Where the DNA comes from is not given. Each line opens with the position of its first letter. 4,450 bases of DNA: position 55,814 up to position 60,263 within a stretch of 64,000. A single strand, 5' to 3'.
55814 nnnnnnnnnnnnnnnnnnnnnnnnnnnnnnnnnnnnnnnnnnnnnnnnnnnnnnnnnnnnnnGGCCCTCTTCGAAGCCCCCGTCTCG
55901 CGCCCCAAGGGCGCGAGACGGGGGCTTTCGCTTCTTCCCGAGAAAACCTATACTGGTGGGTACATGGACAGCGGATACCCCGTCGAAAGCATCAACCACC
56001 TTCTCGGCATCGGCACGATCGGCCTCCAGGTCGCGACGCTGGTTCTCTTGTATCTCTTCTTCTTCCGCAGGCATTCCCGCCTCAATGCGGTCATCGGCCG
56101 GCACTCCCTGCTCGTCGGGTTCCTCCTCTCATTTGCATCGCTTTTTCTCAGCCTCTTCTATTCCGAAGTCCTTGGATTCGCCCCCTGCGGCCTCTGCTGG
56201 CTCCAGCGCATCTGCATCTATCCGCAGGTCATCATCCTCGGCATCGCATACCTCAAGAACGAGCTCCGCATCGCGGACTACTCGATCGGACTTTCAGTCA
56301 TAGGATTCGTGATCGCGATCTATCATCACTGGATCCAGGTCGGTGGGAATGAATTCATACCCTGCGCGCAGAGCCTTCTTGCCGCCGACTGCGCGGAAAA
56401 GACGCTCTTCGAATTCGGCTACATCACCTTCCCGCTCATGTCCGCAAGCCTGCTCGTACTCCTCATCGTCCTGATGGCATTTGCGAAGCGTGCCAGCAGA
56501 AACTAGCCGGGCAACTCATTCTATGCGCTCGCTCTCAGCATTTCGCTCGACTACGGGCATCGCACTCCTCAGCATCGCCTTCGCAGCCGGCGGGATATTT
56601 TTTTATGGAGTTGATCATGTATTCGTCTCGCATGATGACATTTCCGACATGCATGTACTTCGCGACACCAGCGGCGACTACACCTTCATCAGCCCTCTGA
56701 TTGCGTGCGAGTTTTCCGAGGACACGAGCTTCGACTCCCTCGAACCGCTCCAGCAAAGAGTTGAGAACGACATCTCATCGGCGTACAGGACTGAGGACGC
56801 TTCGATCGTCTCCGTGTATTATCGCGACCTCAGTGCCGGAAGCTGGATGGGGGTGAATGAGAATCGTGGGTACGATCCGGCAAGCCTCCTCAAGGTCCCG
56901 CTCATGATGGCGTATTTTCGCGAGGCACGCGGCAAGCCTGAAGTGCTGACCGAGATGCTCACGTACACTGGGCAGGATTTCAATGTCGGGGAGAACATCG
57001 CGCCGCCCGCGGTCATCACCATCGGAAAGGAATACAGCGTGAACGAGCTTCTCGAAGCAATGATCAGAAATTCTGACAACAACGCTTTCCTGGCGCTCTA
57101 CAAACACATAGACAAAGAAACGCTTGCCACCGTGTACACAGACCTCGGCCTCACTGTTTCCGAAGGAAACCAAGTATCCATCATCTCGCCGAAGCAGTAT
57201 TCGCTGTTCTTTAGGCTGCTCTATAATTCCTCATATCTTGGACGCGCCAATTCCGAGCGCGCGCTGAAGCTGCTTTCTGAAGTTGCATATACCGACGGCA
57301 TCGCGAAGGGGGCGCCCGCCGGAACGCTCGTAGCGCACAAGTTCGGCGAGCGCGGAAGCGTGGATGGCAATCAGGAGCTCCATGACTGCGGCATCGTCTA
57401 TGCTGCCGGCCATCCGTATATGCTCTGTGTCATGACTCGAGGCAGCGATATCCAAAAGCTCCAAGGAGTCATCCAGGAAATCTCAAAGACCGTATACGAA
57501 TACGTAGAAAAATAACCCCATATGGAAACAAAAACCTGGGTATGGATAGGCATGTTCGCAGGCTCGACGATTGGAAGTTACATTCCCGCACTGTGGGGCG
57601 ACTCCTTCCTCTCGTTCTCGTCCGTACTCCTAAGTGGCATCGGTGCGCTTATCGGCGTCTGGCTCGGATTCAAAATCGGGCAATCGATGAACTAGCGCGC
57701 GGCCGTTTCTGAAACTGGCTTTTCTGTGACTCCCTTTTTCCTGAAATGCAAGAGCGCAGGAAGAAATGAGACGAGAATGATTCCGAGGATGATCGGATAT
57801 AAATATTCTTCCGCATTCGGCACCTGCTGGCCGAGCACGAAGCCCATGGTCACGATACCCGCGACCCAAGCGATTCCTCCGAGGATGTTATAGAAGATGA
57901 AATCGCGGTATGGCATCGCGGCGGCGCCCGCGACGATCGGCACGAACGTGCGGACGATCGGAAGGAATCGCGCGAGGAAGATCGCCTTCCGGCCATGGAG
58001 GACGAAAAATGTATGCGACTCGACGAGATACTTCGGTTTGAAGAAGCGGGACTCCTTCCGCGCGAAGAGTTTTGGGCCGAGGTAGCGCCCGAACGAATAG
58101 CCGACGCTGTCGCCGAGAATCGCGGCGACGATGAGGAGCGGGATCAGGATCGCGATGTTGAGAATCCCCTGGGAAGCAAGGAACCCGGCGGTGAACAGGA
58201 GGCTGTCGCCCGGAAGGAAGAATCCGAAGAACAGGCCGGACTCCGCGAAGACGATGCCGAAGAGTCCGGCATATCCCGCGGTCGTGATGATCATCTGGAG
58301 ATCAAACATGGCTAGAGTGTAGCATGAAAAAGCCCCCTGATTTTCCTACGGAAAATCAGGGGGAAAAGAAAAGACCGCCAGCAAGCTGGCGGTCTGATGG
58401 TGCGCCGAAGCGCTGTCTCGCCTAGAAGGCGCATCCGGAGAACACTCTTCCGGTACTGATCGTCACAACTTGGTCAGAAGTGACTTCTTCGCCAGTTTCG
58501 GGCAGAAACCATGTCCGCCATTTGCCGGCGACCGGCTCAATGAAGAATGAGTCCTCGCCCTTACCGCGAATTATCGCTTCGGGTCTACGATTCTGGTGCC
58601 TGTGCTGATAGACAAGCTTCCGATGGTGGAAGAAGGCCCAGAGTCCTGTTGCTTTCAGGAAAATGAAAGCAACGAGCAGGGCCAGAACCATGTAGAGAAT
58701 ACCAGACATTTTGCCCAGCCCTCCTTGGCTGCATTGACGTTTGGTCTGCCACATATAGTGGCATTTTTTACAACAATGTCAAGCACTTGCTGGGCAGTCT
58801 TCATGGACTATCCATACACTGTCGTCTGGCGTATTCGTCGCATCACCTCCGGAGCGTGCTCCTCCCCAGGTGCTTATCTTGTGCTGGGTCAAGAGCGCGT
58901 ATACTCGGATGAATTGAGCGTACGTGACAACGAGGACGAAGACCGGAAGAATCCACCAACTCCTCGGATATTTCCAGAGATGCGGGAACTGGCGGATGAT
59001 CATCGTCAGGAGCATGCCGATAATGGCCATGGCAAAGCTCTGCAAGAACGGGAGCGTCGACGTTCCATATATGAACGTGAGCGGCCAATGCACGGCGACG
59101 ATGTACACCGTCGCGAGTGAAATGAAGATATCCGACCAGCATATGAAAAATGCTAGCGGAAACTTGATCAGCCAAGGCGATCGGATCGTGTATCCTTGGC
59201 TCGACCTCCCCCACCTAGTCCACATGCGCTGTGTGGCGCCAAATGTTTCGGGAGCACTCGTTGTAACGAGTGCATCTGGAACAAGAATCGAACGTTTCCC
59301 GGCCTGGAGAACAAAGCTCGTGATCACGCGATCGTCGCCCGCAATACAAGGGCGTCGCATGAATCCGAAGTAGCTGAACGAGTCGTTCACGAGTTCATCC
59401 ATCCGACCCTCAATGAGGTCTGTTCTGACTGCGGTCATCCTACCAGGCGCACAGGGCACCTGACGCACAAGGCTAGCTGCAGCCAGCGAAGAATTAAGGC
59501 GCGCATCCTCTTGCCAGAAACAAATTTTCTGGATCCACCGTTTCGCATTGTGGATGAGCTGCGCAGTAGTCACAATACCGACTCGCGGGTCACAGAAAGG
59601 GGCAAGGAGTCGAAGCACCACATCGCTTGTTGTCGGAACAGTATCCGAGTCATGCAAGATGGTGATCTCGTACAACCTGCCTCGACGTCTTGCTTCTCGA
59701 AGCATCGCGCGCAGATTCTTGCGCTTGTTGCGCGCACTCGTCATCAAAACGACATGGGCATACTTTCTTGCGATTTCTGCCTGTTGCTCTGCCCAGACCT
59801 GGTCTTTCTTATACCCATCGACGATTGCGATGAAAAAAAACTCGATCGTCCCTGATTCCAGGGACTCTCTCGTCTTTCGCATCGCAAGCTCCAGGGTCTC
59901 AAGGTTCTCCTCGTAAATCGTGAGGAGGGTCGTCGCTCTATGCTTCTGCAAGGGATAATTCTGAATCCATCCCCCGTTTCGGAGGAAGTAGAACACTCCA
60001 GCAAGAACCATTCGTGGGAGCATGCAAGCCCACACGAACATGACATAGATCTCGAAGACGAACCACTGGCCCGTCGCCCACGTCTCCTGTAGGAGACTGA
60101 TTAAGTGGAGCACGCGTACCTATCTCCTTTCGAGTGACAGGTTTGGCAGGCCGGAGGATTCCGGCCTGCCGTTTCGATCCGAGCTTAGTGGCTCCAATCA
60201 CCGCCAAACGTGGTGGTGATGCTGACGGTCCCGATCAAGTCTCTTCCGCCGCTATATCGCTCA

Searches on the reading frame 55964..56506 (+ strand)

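Call 64: search_protein_families(library=pfam, proteins=[window:55964-56506:+], max_evalue=0.0001)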
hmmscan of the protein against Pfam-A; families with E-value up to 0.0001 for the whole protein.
window:55964-56506:+ (180 aa): 1 family
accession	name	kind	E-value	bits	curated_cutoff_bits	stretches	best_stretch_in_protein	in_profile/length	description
PF02600.21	DsbB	-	1.4e-12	48.7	22.1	1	46-172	2-146/148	Disulfide bond formation protein DsbB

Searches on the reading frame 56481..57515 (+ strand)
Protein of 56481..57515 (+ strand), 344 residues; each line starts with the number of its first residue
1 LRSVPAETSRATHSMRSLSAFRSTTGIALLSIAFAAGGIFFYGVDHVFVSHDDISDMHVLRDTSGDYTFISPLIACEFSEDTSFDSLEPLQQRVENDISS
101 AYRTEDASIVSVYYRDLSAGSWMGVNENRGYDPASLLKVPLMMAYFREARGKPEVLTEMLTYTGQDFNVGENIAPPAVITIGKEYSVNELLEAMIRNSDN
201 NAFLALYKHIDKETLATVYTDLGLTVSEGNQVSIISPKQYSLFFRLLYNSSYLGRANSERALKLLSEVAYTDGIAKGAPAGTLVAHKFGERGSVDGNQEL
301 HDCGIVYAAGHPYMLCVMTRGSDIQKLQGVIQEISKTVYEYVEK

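Call 3: search_protein_families(library=pfam, proteins=[window:56481-57515:+], max_evalue=0.01)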
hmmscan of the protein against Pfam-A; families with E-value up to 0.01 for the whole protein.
window:56481-57515:+ (344 aa): 2 families
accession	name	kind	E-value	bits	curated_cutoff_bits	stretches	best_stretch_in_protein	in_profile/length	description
PF13354.11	Beta-lactamase2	-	1.5e-36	126.2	22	1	111-319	1-214/214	Beta-lactamase enzyme family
PF00768.25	Peptidase_S11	-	0.0068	16.3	27.6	0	126-210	30-115/239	D-alanyl-D-alanine carboxypeptidase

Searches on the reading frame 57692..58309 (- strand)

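Call 3: search_protein_families(library=pfam, proteins=[window:57692-58309:-], max_evalue=0.01)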
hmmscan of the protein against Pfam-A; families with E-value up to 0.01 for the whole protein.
window:57692-58309:- (205 aa): 1 family
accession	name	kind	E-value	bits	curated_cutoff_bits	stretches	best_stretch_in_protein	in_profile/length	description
PF09335.16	VTT_dom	-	2e-21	77.1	33.9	1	32-156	1-121/123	VTT domain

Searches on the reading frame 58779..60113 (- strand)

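Call 3: search_protein_families(library=pfam, proteins=[window:58779-60113:-], max_evalue=0.01)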
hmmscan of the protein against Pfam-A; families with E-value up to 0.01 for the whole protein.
window:58779-60113:- (444 aa): 4 families
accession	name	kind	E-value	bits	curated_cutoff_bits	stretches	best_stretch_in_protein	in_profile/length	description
PF13641.12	Glyco_tranf_2_3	-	2e-16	61.1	27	1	95-303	34-229/230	Glycosyltransferase like family 2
PF13632.12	Glyco_trans_2_3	-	4.6e-12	46.6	27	1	151-394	2-193/198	Glycosyl transferase family group 2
PF13506.12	Glyco_transf_21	-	6.9e-08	32.6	21.7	1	129-235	17-115/174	Glycosyl transferase family 21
PF00535.33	Glycos_transf_2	-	0.0001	22.7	23.3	1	76-234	11-164/168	Glycosyl transferase family 2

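Call 4: search_protein_families(library=ncbifam, proteins=[window:58779-60113:-], max_evalue=0.01)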
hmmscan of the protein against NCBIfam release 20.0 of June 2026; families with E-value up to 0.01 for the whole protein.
window:58779-60113:- (444 aa): 3 families
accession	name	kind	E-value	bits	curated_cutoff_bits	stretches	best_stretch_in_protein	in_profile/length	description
TIGR04242.1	nodulat_NodC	equivalog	2.3e-15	56.5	550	1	64-373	54-352/395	chitooligosaccharide synthase NodC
TIGR03472.1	HpnI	equivalog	7.1e-05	21.8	310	1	130-312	114-274/373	bacteriohopanetetrol glucosamine biosynthesis glycosyltransferase HpnI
NF003956.0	PRK05454.1-3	equivalog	9.3e-05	20.8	864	1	23-196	98-279/718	glucans biosynthesis glucosyltransferase MdoH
